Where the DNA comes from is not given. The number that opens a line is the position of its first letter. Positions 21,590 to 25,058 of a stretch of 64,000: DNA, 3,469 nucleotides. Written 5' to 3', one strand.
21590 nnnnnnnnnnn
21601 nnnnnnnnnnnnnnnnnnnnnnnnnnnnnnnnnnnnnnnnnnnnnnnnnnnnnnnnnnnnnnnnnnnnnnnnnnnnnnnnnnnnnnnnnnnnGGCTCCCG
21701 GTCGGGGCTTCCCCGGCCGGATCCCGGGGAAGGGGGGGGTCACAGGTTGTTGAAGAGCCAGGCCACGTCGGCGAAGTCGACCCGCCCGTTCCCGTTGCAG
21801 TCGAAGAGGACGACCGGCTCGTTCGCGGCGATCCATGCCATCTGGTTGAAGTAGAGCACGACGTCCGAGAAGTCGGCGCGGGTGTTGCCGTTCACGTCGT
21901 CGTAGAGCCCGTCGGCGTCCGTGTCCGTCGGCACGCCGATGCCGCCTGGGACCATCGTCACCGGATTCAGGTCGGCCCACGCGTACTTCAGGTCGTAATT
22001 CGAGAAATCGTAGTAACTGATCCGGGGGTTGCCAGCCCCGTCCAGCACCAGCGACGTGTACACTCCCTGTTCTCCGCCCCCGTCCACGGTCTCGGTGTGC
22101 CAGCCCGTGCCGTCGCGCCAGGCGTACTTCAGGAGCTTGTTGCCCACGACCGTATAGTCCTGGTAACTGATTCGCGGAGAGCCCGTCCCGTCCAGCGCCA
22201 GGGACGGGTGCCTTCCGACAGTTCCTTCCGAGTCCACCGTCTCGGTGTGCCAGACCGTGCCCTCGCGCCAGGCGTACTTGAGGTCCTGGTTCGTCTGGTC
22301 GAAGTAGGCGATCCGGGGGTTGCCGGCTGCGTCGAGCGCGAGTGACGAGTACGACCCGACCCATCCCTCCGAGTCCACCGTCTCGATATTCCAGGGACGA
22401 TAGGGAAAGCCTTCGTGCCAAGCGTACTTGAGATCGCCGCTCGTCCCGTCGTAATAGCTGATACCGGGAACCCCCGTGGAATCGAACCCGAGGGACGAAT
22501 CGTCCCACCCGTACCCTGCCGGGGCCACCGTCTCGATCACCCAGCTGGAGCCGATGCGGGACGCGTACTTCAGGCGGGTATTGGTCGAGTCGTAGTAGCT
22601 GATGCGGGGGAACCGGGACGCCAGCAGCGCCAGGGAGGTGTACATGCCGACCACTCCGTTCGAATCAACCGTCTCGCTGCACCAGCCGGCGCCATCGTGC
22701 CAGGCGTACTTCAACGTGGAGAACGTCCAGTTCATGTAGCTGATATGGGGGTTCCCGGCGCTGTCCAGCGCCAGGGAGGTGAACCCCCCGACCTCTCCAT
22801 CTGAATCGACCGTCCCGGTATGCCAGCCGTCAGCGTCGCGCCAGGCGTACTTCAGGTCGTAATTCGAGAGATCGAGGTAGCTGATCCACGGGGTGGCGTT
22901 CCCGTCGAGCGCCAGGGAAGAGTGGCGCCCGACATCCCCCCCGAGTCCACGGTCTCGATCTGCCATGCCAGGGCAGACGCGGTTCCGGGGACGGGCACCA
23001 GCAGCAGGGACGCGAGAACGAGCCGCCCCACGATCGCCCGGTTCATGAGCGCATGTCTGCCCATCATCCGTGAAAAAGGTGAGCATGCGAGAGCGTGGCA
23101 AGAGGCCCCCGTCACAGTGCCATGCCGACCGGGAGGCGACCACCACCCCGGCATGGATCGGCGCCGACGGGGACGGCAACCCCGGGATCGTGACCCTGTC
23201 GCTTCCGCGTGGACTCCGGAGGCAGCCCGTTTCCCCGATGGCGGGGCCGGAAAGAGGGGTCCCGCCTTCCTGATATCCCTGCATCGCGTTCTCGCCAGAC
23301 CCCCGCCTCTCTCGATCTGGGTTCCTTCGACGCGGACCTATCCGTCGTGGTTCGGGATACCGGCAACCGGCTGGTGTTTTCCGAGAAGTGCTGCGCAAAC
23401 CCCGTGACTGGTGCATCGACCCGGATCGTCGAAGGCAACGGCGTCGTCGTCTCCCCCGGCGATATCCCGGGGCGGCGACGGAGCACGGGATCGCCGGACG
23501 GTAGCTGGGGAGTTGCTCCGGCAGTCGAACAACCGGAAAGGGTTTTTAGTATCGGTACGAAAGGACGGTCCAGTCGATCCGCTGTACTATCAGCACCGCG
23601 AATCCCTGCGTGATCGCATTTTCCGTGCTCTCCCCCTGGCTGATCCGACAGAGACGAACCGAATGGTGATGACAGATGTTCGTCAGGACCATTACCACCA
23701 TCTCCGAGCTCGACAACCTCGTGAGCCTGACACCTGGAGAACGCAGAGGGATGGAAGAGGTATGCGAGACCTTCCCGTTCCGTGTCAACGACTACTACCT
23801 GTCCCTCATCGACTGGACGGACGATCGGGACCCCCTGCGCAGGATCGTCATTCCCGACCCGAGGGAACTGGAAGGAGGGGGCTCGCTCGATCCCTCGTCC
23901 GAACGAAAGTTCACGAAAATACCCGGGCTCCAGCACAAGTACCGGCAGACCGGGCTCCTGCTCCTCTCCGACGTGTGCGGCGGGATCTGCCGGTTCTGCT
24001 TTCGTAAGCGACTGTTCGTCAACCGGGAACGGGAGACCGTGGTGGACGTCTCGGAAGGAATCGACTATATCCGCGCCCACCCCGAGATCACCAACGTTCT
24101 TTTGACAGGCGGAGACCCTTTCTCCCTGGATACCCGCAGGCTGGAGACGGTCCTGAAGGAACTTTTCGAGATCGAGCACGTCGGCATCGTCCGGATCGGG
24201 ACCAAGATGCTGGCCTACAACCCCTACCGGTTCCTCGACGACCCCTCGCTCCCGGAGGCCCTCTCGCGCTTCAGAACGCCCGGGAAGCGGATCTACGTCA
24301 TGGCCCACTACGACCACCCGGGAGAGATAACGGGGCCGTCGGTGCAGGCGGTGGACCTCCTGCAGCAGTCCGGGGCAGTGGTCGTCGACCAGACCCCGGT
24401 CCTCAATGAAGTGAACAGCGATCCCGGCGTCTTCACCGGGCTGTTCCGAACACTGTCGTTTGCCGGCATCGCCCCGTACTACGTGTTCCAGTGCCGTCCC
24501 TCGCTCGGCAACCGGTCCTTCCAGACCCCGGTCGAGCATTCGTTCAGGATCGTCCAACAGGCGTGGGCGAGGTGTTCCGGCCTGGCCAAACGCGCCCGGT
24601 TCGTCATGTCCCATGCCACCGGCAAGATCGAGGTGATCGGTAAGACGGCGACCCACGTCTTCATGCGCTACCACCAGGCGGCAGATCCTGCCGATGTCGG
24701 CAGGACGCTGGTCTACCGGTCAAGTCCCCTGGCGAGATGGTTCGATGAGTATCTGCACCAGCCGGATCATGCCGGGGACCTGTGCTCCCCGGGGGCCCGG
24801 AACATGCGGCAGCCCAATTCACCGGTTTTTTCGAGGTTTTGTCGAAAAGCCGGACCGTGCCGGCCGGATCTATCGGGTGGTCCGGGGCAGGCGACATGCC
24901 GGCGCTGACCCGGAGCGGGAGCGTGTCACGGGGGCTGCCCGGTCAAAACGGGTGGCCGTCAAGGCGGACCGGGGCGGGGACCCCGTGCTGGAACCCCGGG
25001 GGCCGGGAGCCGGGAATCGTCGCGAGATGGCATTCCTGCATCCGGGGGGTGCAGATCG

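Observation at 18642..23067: Convergent pair of 7-repeat propeller-like secreted proteins with dockerin-like tails, bracketing a HEAT-repeat gene and a small membrane protein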

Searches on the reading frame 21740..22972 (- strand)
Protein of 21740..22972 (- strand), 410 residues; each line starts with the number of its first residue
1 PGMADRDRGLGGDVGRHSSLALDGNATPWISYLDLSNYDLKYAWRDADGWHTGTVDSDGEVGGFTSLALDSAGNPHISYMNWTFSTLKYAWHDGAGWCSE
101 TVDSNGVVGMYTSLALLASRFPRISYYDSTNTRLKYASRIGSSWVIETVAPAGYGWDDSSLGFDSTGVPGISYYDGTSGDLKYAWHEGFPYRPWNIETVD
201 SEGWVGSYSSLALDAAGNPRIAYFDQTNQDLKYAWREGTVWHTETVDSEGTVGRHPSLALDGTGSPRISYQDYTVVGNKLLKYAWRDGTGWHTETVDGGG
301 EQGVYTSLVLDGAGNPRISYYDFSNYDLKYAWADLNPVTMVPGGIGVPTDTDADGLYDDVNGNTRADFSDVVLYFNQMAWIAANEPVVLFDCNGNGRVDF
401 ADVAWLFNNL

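Call 3: search_protein_families(library=pfam, proteins=[window:21740-22972:-], max_evalue=1)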
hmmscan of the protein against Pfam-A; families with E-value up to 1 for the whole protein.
window:21740-22972:- (410 aa): 2 families
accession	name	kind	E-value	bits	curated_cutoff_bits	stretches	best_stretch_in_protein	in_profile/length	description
PF00404.24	Dockerin_1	-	3.1e-05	24.5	22.9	1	357-410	1-56/57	Dockerin type I domain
PF00036.39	EF-hand_1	-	0.077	13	25.4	1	389-406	8-25/29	EF hand domain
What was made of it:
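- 21743..21925 (-): Dockerin-like tail of B (Ca loops at residues 384-395 and 416-427 of the restored protein, extra loop at 375-386). Pfam Dockerin_1 E 3.1e-5, 24.5 bits, above the cutoff of 22.9 (call 3).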

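Call 5: search_protein_families(library=ncbifam, proteins=[window:21740-22972:-], max_evalue=1)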
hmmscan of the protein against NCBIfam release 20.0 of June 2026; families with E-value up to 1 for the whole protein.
window:21740-22972:- (410 aa): 0 families

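Call 55: list_cluster_members(proteins=[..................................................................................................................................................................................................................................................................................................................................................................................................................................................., window:21743-22966:-, window:20515-20973:+])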
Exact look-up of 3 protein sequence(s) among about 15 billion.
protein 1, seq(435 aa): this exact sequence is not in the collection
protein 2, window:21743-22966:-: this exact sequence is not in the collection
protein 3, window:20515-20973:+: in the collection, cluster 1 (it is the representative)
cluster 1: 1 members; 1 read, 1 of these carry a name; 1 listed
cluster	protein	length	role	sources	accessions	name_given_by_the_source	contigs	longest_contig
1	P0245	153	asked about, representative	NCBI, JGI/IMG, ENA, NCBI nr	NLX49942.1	MAG: HEAT repeat domain-containing protein [Methanospirillum sp.] | HEAT repeat domain-containing protein [Methanospirillum sp.]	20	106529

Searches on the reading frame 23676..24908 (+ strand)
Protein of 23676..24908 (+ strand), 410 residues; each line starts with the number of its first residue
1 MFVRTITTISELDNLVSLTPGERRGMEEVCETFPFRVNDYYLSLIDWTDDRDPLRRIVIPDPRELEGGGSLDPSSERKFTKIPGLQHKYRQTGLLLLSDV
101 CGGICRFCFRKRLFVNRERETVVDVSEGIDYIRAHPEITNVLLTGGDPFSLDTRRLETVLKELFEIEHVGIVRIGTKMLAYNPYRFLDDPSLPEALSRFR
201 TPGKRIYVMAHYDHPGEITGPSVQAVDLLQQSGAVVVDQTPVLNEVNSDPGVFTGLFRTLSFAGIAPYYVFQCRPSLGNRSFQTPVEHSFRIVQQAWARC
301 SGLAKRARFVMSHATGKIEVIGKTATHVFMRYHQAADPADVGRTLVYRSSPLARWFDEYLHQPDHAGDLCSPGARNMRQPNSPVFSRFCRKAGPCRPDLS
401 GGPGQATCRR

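Call 27: search_protein_families(library=pfam, proteins=[window:23676-24908:+], max_evalue=0.001)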
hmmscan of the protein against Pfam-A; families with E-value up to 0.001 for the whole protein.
window:23676-24908:+ (410 aa): 1 family
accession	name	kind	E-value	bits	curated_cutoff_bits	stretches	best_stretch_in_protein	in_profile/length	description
PF04055.27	Radical_SAM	-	2.7e-06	28.1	29.5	1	97-178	3-89/166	Radical SAM superfamily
